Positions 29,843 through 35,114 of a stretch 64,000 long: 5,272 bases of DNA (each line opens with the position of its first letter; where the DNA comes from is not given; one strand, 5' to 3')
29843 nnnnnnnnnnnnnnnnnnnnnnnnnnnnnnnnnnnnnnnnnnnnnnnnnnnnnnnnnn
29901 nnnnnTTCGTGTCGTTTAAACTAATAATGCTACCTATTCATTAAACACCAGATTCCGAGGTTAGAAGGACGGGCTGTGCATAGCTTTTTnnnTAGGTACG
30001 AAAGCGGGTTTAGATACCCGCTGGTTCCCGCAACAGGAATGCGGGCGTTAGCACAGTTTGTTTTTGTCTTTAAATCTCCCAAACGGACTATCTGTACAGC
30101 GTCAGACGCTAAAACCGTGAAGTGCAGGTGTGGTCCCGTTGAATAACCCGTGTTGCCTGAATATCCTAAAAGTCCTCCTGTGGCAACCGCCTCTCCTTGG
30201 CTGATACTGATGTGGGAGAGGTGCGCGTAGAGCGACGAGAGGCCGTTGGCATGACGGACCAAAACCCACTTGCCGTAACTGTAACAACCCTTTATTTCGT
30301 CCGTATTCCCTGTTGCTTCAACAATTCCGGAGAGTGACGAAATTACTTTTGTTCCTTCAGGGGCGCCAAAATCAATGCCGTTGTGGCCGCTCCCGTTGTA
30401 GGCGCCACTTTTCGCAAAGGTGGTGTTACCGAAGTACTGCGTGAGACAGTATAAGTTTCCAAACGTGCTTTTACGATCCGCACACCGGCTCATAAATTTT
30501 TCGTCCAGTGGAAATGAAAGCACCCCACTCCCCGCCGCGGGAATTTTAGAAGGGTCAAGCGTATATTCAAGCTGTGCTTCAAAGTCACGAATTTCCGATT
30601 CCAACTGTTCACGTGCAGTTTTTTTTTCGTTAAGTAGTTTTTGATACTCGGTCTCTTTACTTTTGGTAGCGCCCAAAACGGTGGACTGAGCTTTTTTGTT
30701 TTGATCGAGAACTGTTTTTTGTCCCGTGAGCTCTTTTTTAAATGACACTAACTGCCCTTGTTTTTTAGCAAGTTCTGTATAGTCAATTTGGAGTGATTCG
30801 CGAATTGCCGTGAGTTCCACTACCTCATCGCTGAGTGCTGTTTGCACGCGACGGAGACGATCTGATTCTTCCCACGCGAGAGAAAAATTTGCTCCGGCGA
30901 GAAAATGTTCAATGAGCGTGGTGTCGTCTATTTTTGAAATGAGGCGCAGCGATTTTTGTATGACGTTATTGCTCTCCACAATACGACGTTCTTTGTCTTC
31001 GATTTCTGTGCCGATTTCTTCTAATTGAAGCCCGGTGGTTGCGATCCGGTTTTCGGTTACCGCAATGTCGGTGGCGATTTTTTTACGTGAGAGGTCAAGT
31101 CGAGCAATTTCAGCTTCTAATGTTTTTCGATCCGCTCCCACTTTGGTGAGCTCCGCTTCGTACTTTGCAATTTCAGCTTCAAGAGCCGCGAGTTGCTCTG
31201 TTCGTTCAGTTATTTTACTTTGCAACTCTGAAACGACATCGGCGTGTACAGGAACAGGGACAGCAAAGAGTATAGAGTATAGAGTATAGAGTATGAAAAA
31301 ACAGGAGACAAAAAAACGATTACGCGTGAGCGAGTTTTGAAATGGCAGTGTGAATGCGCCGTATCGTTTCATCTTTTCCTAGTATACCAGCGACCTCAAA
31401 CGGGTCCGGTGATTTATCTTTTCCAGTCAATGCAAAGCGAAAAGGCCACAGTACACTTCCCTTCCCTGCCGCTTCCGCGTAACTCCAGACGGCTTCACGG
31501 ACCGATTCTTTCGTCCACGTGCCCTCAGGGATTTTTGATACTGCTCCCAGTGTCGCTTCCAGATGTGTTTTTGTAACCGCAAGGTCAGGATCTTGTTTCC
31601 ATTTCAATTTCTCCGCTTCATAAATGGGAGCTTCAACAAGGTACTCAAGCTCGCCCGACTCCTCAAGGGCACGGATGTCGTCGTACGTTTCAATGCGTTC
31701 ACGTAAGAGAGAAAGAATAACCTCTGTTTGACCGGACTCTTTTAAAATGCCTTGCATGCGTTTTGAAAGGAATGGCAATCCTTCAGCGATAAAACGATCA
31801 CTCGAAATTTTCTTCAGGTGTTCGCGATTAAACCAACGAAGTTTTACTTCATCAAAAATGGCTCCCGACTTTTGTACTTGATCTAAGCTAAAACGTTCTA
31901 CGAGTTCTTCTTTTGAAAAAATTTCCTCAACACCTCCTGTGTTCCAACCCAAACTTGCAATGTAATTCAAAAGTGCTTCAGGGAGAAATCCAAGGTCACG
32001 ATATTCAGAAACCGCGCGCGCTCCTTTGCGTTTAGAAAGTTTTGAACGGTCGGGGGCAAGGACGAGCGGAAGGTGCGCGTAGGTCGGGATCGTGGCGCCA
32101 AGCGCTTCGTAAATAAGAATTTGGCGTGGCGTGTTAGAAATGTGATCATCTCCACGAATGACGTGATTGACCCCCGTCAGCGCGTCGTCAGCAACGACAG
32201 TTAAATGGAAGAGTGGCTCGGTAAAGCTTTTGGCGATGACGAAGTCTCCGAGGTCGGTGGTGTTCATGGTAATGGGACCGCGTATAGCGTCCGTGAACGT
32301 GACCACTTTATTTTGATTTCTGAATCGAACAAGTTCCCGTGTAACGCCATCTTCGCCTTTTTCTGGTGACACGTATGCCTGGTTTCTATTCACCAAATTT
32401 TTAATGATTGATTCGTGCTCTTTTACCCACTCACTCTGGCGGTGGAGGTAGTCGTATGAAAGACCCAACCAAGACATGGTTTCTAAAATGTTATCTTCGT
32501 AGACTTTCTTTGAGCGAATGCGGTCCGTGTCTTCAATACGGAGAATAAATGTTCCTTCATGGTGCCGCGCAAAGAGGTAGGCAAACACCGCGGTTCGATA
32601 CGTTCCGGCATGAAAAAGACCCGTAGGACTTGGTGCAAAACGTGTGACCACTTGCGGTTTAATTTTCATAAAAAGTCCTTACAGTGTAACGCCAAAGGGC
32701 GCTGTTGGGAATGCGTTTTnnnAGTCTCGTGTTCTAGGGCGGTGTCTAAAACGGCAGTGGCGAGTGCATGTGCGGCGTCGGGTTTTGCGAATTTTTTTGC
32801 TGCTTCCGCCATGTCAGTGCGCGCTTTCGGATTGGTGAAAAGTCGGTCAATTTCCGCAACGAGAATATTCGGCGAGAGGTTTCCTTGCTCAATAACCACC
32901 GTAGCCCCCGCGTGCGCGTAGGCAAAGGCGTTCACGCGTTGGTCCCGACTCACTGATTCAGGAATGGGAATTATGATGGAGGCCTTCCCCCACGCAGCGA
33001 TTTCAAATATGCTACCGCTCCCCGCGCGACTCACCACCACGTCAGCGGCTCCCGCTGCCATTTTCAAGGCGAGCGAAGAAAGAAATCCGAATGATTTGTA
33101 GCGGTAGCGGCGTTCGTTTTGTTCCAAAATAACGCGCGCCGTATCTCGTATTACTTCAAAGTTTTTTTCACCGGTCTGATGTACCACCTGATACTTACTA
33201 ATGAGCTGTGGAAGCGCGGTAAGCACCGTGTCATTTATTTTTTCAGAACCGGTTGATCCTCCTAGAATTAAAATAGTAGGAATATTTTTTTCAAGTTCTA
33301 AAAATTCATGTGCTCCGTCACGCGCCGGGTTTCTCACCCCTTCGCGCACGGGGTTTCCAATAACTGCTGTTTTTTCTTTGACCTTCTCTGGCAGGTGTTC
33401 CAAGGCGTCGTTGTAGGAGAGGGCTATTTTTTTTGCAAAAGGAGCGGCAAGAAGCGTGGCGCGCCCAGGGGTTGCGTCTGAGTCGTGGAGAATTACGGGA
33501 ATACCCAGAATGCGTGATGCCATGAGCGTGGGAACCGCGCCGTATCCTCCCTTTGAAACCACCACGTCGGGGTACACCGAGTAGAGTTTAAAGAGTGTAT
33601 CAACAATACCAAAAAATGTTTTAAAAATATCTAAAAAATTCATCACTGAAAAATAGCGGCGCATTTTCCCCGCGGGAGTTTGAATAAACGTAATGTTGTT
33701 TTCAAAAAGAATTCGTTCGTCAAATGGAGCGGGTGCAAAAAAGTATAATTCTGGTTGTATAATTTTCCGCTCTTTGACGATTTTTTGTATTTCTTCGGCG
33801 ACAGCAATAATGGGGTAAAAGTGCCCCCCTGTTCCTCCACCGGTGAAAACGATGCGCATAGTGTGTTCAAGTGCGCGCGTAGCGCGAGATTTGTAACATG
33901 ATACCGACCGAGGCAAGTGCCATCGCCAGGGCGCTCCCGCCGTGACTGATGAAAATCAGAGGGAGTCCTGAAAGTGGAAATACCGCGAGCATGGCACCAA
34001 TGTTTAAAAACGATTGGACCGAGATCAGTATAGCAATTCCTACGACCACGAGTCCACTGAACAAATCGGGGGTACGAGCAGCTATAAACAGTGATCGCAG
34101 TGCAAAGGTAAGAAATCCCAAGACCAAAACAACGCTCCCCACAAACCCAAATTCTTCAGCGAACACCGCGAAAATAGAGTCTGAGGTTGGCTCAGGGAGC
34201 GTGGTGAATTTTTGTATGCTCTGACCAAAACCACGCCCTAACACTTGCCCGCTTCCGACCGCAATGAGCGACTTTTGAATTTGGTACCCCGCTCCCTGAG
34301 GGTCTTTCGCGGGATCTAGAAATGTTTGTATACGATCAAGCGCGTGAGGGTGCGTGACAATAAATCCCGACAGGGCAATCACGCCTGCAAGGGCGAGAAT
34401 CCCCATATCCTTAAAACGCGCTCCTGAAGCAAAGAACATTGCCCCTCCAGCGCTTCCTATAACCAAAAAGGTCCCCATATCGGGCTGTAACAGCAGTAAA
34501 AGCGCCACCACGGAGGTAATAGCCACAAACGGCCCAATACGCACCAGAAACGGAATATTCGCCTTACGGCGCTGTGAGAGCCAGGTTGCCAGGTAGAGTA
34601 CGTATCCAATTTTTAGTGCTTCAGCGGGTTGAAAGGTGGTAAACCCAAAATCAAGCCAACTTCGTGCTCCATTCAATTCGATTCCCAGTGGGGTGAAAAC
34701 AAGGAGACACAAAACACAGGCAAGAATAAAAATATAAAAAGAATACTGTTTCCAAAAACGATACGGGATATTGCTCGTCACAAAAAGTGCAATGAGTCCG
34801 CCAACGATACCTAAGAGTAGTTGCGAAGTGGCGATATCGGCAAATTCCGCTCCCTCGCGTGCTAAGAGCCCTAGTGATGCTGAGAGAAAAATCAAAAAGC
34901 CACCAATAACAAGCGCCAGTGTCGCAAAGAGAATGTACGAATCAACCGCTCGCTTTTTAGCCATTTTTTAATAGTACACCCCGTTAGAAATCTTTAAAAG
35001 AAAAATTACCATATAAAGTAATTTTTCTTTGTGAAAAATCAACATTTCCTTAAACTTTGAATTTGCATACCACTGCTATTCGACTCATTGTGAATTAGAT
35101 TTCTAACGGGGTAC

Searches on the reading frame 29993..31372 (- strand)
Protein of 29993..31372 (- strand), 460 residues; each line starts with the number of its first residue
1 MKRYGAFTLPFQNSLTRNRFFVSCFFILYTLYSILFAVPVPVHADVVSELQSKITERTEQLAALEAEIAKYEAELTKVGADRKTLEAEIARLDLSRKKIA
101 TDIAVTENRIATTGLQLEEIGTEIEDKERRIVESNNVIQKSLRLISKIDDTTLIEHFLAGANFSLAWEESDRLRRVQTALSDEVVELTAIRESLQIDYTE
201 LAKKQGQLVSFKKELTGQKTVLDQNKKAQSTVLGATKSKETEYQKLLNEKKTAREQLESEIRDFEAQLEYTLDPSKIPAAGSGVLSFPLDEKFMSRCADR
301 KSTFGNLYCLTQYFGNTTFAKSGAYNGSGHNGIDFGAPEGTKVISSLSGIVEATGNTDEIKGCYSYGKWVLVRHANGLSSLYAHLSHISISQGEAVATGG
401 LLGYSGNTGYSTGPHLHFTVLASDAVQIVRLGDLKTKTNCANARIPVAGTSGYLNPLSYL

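Call 80: search_protein_families(library=pfam, proteins=[window:29993-31372:-], max_evalue=0.00001)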
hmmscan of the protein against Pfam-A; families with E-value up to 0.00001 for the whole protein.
window:29993-31372:- (460 aa): 1 family
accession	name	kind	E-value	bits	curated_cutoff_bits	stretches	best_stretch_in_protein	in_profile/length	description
PF01551.29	Peptidase_M23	-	2.5e-26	92.1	28.7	1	329-421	2-88/96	Peptidase family M23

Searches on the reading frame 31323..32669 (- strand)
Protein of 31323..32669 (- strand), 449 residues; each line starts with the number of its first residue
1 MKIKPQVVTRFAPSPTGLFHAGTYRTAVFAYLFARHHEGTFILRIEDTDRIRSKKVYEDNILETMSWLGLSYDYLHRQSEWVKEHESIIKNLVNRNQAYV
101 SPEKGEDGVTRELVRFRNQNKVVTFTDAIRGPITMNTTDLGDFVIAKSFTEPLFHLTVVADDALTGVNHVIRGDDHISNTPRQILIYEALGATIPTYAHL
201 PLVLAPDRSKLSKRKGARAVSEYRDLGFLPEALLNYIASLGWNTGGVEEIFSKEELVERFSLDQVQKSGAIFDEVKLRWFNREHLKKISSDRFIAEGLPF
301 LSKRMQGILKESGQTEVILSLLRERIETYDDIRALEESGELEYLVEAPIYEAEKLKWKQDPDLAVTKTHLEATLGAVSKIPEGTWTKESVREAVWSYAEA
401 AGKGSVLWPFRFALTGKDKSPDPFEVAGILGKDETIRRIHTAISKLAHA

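Call 80: search_protein_families(library=pfam, proteins=[window:31323-32669:-], max_evalue=0.00001)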
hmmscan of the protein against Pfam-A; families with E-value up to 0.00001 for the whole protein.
window:31323-32669:- (449 aa): 2 families
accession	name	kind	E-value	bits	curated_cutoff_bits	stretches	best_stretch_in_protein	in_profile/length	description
PF00749.27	tRNA-synt_1c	-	8.6e-75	252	23.4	2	110-279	142-314/314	tRNA synthetases class I (E and Q), catalytic domain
PF19269.4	Anticodon_2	-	1.4e-19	71.3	23.6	1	314-443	15-141/141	Anticodon binding domain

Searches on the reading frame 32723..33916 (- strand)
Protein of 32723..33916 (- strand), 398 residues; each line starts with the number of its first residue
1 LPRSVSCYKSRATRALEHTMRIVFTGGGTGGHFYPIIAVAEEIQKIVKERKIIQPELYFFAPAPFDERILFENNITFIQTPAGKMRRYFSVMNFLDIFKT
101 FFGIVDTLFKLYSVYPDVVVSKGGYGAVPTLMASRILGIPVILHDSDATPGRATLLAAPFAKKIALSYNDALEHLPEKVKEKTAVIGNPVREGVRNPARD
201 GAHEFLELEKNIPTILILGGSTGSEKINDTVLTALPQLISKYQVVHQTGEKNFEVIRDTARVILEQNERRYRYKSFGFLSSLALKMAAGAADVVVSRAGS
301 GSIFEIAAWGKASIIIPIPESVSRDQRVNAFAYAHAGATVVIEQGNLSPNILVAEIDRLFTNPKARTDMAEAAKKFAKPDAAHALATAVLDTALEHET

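Call 80: search_protein_families(library=pfam, proteins=[window:32723-33916:-], max_evalue=0.00001)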
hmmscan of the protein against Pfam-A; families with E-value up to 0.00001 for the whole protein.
window:32723-33916:- (398 aa): 2 families
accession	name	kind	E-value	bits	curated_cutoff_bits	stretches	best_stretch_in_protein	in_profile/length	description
PF04101.22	Glyco_tran_28_C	-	4.5e-37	128.1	22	1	214-383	1-164/166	Glycosyltransferase family 28 C-terminal domain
PF03033.26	Glyco_transf_28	-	4.4e-26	92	26.2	1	22-165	1-138/139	Glycosyltransferase family 28 N-terminal domain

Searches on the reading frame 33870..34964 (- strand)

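Call 80: search_protein_families(library=pfam, proteins=[window:33870-34964:-], max_evalue=0.00001)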
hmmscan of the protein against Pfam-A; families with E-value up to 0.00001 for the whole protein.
window:33870-34964:- (365 aa): 1 family
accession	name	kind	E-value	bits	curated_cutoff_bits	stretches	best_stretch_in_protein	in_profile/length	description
PF01098.24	FTSW_RODA_SPOVE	-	1.7e-89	300.7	26.4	1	12-364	4-355/356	Cell cycle protein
